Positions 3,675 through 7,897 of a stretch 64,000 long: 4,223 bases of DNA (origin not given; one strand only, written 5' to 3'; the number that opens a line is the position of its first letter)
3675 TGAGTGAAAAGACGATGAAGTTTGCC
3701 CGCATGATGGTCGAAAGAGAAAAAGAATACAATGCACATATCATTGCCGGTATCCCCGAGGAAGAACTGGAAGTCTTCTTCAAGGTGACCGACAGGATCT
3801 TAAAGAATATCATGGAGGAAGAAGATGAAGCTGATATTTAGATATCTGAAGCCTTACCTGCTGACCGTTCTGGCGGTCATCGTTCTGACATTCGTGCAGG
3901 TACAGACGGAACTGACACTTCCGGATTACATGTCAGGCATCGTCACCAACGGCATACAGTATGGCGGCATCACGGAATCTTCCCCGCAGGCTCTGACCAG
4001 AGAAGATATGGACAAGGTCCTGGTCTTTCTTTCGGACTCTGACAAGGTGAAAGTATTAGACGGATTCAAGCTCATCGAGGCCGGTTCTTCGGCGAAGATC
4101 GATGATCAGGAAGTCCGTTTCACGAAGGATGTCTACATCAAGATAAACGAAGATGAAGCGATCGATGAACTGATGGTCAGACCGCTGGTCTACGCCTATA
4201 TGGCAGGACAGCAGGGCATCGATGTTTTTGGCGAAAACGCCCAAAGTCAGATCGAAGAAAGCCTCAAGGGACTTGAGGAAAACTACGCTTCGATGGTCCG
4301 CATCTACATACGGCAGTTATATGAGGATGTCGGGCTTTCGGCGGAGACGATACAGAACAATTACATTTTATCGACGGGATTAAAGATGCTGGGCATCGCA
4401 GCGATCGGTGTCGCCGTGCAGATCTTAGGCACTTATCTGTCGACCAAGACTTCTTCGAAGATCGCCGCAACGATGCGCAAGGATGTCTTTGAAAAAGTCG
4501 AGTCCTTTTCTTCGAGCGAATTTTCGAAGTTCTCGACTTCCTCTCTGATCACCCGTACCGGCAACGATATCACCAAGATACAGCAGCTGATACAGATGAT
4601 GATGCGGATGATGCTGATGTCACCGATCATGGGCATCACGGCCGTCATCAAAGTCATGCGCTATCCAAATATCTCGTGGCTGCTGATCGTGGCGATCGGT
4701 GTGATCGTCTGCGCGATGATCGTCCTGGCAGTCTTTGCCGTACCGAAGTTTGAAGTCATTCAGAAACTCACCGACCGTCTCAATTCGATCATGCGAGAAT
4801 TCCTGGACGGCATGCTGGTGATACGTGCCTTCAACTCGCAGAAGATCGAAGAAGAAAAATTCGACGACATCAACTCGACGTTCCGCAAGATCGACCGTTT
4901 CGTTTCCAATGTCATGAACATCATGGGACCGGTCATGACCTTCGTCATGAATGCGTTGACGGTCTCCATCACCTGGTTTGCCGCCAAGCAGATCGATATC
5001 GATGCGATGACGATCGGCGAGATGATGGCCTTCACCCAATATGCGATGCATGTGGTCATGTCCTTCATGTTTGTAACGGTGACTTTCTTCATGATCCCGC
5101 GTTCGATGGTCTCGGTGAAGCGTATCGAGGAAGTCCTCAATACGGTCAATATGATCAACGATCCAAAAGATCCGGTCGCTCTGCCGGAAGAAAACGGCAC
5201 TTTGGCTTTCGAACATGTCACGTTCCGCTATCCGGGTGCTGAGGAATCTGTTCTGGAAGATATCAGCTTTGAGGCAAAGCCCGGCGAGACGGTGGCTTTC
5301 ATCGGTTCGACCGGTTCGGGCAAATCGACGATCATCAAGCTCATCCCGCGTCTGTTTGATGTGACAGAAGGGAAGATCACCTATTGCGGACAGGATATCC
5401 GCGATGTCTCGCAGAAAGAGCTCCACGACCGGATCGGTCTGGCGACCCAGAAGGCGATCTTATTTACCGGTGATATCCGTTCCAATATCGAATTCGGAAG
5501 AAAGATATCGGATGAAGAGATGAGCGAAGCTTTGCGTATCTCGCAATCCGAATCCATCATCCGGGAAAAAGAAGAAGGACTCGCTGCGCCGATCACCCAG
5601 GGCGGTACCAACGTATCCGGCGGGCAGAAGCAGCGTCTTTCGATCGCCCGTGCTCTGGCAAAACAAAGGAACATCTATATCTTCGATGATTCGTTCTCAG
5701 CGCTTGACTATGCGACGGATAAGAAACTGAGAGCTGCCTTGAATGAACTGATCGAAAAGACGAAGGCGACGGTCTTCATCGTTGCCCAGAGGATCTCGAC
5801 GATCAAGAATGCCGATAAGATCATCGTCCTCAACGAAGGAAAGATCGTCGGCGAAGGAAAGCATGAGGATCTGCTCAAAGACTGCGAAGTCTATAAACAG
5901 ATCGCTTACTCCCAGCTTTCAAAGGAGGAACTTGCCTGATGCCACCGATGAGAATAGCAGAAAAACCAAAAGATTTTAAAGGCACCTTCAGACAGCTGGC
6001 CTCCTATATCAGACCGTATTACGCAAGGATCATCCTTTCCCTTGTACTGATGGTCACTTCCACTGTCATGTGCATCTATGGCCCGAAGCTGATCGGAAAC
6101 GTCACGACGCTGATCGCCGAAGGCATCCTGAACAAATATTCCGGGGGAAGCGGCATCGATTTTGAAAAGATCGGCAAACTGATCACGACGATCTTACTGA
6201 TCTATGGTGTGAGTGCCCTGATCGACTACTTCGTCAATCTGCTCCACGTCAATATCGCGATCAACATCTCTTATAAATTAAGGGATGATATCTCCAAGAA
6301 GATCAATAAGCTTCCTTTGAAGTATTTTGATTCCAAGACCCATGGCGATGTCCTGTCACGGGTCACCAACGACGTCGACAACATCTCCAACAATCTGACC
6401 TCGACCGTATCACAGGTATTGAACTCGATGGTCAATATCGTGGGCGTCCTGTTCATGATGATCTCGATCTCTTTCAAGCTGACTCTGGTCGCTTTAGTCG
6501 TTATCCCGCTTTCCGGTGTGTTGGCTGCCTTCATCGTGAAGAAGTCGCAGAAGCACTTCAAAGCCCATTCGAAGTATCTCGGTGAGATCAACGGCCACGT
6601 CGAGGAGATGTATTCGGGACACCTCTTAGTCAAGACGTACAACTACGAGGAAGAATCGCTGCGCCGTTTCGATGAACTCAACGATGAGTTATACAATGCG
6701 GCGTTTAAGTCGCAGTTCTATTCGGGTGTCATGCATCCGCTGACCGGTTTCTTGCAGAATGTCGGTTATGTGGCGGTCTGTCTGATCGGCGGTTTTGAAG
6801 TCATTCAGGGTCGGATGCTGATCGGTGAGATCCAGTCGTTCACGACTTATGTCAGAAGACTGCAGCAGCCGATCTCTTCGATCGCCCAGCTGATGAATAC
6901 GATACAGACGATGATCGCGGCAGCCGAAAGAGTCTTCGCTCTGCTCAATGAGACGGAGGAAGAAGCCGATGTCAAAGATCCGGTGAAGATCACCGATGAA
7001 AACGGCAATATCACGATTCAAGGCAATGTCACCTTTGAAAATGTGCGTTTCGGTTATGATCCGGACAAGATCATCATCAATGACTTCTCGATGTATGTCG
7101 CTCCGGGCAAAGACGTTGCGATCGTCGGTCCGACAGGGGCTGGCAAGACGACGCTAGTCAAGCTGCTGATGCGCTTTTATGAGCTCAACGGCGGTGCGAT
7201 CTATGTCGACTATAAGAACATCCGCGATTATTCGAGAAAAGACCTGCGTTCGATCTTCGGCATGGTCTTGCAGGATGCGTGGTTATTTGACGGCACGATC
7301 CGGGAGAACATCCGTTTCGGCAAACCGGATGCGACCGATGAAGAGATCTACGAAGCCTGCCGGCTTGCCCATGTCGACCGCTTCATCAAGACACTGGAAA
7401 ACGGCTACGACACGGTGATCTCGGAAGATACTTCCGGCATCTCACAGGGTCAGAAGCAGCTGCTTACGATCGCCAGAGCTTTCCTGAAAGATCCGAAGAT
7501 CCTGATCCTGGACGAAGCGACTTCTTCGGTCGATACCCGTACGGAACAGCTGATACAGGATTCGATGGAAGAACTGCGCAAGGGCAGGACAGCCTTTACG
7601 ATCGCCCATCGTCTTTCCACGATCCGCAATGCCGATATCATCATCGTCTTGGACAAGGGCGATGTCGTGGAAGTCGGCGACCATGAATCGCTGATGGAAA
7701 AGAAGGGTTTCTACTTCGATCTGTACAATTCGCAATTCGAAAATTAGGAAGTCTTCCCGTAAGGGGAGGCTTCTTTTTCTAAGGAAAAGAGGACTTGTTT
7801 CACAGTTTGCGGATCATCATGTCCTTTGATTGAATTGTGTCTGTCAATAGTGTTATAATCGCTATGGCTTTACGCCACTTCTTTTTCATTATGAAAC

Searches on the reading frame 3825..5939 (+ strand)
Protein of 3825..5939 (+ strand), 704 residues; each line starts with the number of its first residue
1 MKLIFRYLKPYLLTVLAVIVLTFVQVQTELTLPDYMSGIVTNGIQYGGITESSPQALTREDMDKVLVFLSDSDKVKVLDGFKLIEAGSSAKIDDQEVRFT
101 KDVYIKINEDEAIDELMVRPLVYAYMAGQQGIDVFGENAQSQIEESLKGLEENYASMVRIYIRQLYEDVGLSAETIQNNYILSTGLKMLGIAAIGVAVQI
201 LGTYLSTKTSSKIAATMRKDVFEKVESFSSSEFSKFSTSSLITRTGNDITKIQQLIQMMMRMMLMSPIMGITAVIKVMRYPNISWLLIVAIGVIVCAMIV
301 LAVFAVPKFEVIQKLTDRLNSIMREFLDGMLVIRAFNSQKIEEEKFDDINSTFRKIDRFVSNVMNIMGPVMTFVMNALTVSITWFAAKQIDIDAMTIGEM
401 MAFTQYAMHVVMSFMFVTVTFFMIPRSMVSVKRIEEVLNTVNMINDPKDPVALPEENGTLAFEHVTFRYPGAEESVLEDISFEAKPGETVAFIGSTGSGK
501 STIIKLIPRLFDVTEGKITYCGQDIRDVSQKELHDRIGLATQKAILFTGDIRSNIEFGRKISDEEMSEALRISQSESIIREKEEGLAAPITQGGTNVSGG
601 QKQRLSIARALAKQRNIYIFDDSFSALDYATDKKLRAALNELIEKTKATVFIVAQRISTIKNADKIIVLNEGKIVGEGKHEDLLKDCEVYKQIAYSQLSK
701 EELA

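Call 86: search_protein_families(library=pfam, proteins=[window:3825-5939:+], max_evalue=0.00001)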
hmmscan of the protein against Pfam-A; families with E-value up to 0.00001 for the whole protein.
window:3825-5939:+ (704 aa): 3 families
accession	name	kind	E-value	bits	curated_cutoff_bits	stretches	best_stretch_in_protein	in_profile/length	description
PF00664.28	ABC_membrane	-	8.1e-31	108.1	28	1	184-413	43-273/274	ABC transporter transmembrane region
PF00005.33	ABC_tran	-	1.5e-26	94.1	25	1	477-624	1-136/137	ABC transporter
PF02463.25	SMC_N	-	1.4e-06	28.3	40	1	478-669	135-211/220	RecF/RecN/SMC N terminal domain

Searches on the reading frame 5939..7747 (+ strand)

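Call 86: search_protein_families(library=pfam, proteins=[window:5939-7747:+], max_evalue=0.00001)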
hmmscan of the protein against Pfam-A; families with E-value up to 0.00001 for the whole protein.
window:5939-7747:+ (602 aa): 2 families
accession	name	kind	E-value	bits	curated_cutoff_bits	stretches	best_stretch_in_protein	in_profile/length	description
PF00664.28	ABC_membrane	-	6e-51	174.2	28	1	31-311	1-273/274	ABC transporter transmembrane region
PF00005.33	ABC_tran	-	3.6e-30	105.8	25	1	381-529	2-137/137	ABC transporter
